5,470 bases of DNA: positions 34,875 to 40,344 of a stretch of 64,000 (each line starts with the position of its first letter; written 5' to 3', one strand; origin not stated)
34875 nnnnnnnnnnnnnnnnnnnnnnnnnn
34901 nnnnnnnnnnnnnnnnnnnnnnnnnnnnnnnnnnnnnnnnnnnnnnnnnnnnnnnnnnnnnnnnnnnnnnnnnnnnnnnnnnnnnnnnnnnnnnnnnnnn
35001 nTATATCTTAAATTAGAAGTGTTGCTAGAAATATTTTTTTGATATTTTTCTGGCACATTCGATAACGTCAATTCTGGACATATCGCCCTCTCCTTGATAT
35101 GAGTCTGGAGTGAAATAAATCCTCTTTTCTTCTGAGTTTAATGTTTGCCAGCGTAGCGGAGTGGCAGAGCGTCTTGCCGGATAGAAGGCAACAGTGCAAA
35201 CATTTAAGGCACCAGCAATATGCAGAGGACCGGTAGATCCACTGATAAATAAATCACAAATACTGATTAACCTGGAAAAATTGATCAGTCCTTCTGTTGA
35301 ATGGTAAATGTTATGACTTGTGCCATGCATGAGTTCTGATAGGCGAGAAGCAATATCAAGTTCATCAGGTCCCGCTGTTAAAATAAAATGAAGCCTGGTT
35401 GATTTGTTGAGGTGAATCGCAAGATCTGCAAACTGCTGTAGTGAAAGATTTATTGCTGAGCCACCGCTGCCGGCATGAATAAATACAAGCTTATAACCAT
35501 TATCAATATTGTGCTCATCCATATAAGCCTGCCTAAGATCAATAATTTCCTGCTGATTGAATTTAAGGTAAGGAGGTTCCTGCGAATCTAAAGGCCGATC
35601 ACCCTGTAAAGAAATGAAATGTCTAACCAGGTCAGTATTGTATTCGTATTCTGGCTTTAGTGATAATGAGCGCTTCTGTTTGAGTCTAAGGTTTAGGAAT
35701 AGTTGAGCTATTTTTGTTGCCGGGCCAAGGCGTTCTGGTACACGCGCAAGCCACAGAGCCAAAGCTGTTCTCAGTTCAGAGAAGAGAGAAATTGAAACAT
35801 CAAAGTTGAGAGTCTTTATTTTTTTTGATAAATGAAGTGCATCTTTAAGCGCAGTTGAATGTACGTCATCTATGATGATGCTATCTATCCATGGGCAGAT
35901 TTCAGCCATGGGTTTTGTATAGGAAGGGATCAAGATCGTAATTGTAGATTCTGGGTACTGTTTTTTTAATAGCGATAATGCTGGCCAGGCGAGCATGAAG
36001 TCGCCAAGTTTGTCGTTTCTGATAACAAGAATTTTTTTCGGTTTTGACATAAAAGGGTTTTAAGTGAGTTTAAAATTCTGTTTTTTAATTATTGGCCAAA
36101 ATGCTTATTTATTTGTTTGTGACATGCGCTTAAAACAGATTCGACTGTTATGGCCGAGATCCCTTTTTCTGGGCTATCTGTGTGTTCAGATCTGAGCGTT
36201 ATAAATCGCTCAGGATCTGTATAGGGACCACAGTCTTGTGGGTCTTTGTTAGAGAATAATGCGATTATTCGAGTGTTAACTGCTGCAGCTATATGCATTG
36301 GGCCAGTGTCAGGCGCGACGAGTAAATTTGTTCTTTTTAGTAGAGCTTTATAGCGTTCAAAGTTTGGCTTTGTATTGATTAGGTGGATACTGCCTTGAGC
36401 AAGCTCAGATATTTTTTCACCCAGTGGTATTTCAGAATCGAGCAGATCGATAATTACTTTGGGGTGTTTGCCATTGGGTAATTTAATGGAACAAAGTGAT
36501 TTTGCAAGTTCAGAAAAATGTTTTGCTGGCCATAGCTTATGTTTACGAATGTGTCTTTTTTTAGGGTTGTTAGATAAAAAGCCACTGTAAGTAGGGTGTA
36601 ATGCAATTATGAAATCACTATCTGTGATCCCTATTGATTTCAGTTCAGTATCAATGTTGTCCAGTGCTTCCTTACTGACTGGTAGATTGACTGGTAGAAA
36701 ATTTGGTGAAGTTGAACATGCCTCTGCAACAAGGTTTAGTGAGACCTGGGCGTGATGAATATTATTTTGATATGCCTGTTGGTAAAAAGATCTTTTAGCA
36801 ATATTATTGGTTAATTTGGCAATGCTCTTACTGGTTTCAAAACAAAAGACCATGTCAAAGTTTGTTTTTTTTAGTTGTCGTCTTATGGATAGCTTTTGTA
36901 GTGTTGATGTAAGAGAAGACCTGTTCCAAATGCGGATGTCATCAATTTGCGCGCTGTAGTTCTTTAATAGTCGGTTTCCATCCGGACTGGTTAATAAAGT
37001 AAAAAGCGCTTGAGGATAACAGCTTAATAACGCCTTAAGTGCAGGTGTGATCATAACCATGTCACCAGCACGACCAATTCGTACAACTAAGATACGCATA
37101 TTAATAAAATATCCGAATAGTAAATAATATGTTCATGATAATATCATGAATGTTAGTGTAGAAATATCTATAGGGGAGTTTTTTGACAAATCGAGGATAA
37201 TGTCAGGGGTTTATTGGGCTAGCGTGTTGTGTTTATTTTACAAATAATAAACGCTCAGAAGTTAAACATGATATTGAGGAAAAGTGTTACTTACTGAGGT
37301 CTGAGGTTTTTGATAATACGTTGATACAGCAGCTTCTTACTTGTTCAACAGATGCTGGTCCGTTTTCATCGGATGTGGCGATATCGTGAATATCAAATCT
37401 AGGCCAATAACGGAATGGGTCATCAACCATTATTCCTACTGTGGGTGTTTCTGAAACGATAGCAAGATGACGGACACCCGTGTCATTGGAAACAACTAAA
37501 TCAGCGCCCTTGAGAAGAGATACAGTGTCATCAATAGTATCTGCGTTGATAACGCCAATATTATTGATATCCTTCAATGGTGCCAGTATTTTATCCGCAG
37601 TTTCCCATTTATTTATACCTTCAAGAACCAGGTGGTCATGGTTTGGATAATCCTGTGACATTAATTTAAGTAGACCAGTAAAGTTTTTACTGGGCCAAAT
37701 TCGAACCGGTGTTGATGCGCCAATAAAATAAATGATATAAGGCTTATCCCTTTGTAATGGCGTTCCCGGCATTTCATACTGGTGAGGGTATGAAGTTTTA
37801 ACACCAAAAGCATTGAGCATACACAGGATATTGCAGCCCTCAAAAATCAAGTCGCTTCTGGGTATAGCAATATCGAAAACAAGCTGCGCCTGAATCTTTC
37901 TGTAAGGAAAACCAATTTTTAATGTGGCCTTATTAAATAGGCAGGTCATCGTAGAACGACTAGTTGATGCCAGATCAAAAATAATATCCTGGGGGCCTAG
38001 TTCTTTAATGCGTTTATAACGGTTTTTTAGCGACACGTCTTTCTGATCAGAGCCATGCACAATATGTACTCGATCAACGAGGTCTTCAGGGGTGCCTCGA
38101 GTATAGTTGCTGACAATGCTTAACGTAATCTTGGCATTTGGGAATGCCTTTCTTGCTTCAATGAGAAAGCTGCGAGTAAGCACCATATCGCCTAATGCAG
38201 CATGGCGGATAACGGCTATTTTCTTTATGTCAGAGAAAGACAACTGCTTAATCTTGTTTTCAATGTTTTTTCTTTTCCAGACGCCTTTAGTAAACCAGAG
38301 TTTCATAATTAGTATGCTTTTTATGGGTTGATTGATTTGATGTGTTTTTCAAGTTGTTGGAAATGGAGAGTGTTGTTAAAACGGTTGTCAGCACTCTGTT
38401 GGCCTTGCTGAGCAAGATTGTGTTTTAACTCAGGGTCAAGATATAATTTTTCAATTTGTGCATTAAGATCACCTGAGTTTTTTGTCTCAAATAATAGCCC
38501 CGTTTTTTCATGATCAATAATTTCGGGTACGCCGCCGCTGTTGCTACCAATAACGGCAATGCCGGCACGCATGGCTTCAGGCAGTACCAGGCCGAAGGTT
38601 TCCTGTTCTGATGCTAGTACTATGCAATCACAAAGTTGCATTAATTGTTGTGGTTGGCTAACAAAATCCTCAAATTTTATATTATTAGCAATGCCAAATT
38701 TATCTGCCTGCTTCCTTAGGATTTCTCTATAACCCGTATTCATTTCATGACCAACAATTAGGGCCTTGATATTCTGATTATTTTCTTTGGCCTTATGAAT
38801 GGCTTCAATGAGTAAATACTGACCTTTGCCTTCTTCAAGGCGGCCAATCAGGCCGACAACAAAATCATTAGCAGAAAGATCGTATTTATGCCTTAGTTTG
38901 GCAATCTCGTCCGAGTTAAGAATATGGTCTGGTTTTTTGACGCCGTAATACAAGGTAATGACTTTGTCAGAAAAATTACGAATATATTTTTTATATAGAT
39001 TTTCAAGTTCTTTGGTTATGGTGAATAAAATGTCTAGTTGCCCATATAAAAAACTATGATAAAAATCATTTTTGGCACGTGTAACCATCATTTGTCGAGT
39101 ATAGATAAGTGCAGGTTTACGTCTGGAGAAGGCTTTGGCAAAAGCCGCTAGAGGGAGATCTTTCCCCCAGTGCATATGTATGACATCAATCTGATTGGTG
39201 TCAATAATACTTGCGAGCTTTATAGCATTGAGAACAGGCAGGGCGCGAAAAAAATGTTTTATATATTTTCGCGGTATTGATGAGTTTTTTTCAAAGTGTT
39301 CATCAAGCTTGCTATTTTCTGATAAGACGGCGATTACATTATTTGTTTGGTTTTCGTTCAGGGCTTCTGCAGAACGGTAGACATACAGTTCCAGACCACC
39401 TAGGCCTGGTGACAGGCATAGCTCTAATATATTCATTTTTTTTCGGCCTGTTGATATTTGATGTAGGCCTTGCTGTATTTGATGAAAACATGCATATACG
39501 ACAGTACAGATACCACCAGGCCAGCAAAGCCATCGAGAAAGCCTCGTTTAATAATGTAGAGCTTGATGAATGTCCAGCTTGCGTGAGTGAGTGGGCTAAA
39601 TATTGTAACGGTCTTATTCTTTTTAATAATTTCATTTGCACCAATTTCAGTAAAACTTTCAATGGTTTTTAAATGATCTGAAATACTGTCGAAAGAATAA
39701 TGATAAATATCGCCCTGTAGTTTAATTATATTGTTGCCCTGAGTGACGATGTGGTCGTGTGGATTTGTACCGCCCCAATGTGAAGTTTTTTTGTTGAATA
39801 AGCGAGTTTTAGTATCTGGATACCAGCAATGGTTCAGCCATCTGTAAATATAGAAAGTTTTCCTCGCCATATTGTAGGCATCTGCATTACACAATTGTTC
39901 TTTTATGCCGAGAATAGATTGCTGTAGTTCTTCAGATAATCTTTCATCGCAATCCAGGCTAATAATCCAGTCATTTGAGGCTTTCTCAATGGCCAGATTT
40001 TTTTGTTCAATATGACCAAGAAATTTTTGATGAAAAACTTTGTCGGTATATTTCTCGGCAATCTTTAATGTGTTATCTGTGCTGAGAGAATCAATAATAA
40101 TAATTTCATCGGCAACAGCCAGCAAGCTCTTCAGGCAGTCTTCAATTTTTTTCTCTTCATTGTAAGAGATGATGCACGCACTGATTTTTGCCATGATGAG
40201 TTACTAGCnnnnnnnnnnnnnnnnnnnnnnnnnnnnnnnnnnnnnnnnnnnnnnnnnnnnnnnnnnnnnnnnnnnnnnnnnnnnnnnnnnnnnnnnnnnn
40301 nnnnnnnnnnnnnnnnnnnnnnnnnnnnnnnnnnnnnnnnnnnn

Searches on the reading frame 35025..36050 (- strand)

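Call 26: search_protein_families(library=pfam, proteins=[window:35025-36050:-], max_evalue=0.001)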
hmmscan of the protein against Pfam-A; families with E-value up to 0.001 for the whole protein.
window:35025-36050:- (341 aa): 1 family
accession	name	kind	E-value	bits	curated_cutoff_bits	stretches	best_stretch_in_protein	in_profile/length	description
PF01075.23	Glyco_transf_9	-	1.9e-12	47.5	22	1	73-306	3-222/247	Glycosyltransferase family 9 (heptosyltransferase)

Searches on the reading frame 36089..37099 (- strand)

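Call 26: search_protein_families(library=pfam, proteins=[window:36089-37099:-], max_evalue=0.001)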
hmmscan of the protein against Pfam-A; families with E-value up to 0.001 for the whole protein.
window:36089-37099:- (336 aa): 1 family
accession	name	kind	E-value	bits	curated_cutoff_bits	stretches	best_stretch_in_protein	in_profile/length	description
PF01075.23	Glyco_transf_9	-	2.7e-20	73.2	22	1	71-307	3-234/247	Glycosyltransferase family 9 (heptosyltransferase)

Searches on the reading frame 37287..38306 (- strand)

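Call 3: search_protein_families(library=pfam, proteins=[window:37287-38306:-], max_evalue=0.01)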
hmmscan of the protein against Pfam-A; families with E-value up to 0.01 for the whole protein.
window:37287-38306:- (339 aa): 1 family
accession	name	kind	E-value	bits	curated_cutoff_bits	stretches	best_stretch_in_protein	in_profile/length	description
PF01075.23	Glyco_transf_9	-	2.3e-13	50.5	22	1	100-297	5-213/247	Glycosyltransferase family 9 (heptosyltransferase)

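Call 4: search_protein_families(library=ncbifam, proteins=[window:37287-38306:-], max_evalue=0.01)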
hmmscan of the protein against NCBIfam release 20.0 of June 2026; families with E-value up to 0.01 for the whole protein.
window:37287-38306:- (339 aa): 6 families
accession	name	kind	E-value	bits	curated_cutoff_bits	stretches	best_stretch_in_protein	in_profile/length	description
TIGR02193.1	heptsyl_trn_I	equivalog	5.8e-17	61.9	185.3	1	29-326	1-315/320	lipopolysaccharide heptosyltransferase I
TIGR02195.1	heptsyl_trn_II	equivalog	3.8e-10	39.4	134.6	1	184-292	170-281/339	lipopolysaccharide heptosyltransferase II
NF008162.0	PRK10916.1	equivalog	9.3e-06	25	569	1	184-292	176-286/348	ADP-heptose--LPS heptosyltransferase RfaF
NF008204.0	PRK10964.1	equivalog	3.1e-05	23.3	437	1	185-291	175-277/322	lipopolysaccharide heptosyltransferase RfaC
NF007742.0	PRK10422.1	equivalog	0.0019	17.1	467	0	26-95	4-71/352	lipopolysaccharide core heptosyltransferase RfaQ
TIGR02201.1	heptsyl_trn_III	equivalog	0.0027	16.8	170.2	0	30-140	2-117/344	putative lipopolysaccharide heptosyltransferase III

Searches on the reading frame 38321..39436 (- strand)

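Call 3: search_protein_families(library=pfam, proteins=[window:38321-39436:-], max_evalue=0.01)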
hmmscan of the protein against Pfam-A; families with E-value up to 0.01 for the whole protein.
window:38321-39436:- (371 aa): 6 families
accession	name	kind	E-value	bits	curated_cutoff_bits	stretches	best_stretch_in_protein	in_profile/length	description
PF00534.26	Glycos_transf_1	-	1.7e-39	135.5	26.4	1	180-347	4-171/172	Glycosyl transferases group 1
PF13692.12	Glyco_trans_1_4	-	1.7e-28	100.1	27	1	192-333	2-141/142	Glycosyl transferases group 1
PF13439.12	Glyco_transf_4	-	1.5e-08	35.3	28.5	1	13-166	2-166/170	Glycosyltransferase Family 4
PF20706.3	GT4-conflict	-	1.8e-08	34.2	26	1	158-310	173-323/385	Family 4 Glycosyltransferase in conflict systems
PF13477.12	Glyco_trans_4_2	-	3.9e-07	30.8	23.4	1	16-128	10-122/139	Glycosyl transferase 4-like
PF13524.12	Glyco_trans_1_2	-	0.0063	16.9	25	0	278-361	60-141/144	Glycosyl transferase-like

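Call 4: search_protein_families(library=ncbifam, proteins=[window:38321-39436:-], max_evalue=0.01)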
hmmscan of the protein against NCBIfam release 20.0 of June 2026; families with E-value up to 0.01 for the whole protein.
window:38321-39436:- (371 aa): 44 families (the best 25 are shown)
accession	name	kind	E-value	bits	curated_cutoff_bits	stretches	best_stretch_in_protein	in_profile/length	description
NF041876.1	EPS_EpsE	equivalog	1e-29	104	400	1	67-357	98-384/389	exopolysaccharide biosynthesis GT4 family glycosyltransferase EpsE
TIGR03999.1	thiol_BshA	equivalog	5.5e-25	88.1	273.7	1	70-365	72-369/375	N-acetyl-alpha-D-glucosaminyl L-malate synthase BshA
NF038298.1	EPS_HpsO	equivalog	5.9e-25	87.8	575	1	170-363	180-382/388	hormogonium polysaccharide biosynthesis glycosyltransferase HpsO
TIGR03088.1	stp2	hypoth_equivalog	8.7e-25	87.5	409.05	1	137-356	140-360/374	TIGR03088 family PEP-CTERM/XrtA system glycosyltransferase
TIGR04157.1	glyco_rSAM_CFB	subfamily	1.4e-22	80.3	400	1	134-369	170-405/406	TIGR04157 family glycosyltransferase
NF050063.1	ProtGlycPglJ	equivalog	4.4e-21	75.5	500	1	42-350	47-348/363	N-acetylgalactosamine-N,N'-diacetylbacillosaminyl-diphospho-undecaprenol 4-alpha-N-acetylgalactosaminyltransferase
TIGR03449.1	mycothiol_MshA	equivalog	2.1e-20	73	462.5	1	142-351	174-386/406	D-inositol-3-phosphate glycosyltransferase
NF053787.1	GlcN_PG_synth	equivalog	2.1e-18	66.3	480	1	108-369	118-359/361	N-acetylglucosaminyl phosphatidylglycerol synthase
NF012028.0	PRK15484.1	subfamily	1.5e-17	63.8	618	1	144-368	150-377/380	lipopolysaccharide N-acetylglucosaminyltransferase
NF038295.1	EPS_HpsP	equivalog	2.7e-17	62.9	550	1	136-354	158-372/388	hormogonium polysaccharide biosynthesis glycosyltransferase HpsP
TIGR02149.1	glgA_Coryne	subfamily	4.6e-17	62.2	302.4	1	146-354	158-375/391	glycogen synthase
TIGR04063.1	stp3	hypoth_equivalog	7.6e-17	61.3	442.05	1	156-351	179-377/397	TIGR04063 family PEP-CTERM/XrtA system glycosyltransferase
NF046085.1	XrtY_assoc_Gly1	equivalog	8.2e-16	57.8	400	1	80-359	95-374/387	XrtY-associated glycosyltransferase XYAG1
NF047684.1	TeichurnBiosyTuaC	equivalog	5e-14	52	550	1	139-367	170-387/391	teichuronic acid biosynthesis protein TuaC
TIGR02095.1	glgA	subfamily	1e-13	50.8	328.45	1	157-341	260-452/477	glycogen/starch synthase, ADP-glucose type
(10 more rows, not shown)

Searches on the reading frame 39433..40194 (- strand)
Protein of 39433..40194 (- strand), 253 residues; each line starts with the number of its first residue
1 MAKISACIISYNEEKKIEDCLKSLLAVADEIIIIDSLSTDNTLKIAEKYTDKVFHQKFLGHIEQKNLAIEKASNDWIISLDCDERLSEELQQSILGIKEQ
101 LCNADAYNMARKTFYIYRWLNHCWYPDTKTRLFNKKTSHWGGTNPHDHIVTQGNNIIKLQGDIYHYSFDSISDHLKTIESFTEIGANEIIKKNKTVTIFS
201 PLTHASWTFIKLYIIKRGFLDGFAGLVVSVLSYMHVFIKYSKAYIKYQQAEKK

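Call 3: search_protein_families(library=pfam, proteins=[window:39433-40194:-], max_evalue=0.01)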
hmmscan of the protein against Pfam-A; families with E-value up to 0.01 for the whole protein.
window:39433-40194:- (253 aa): 2 families
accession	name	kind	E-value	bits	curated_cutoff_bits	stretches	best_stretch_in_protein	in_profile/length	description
PF00535.33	Glycos_transf_2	-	1e-19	71.6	23.3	1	5-103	1-108/168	Glycosyl transferase family 2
PF13704.12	Glyco_tranf_2_4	-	7.5e-05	23.6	27.5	1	12-86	2-84/98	Glycosyl transferase family 2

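Call 4: search_protein_families(library=ncbifam, proteins=[window:39433-40194:-], max_evalue=0.01)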
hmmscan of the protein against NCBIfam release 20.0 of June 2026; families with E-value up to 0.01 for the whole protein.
window:39433-40194:- (253 aa): 12 families
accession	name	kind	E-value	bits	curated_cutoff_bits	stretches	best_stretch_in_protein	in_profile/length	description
TIGR04283.1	glyco_like_mftF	equivalog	4.3e-14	52.6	182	1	5-103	2-103/221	TIGR04283 family arsenosugar biosynthesis glycosyltransferase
TIGR04195.1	S_glycosyl_SunS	equivalog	1.9e-12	46.8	350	1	3-91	58-148/421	SunS family peptide S-glycosyltransferase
NF007482.0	PRK10073.1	equivalog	2.6e-09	36.5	423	1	3-99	7-111/334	glycosyltransferase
NF041391.1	DPhHxTase_Halo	equivalog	1.5e-06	27.3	375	1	10-85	3-80/213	dolichyl-phosphate hexose transferase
TIGR04182.1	glyco_TIGR04182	equivalog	3.3e-06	26.7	325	1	7-87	5-86/293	S-layer glycoprotein N-glycosyltransferase AglJ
TIGR03937.1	PgaC_IcaA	equivalog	5.5e-06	25.6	422.3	1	3-89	46-141/407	poly-beta-1,6-N-acetyl-D-glucosamine synthase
NF047683.1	TeichurnBiosyTuaG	equivalog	6.6e-06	25.9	400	1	4-94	8-108/252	teichuronic acid biosynthesis protein TuaG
NF010496.0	PRK13915.1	equivalog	8.9e-06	25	262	1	3-57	32-92/307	glucosyl-3-phosphoglycerate synthase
NF038302.1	EPS_HpsE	equivalog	2.4e-05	23.5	300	1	4-107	3-120/307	hormogonium polysaccharide biosynthesis glycosyltransferase HpsE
NF045692.1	OglycostaseCruG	equivalog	0.00043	19.3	600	1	2-60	41-112/386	2'-O-glycosyltransferase CruG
NF050050.1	ProtGlycPglI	equivalog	0.00084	18.8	500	1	1-92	1-102/306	GalNAc(5)-diNAcBac-PP-undecaprenol beta-1,3-glucosyltransferase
NF053739.1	GlytfEpsEBac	equivalog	0.0018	17.3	450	1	3-55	2-57/265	glycosyltransferase EpsE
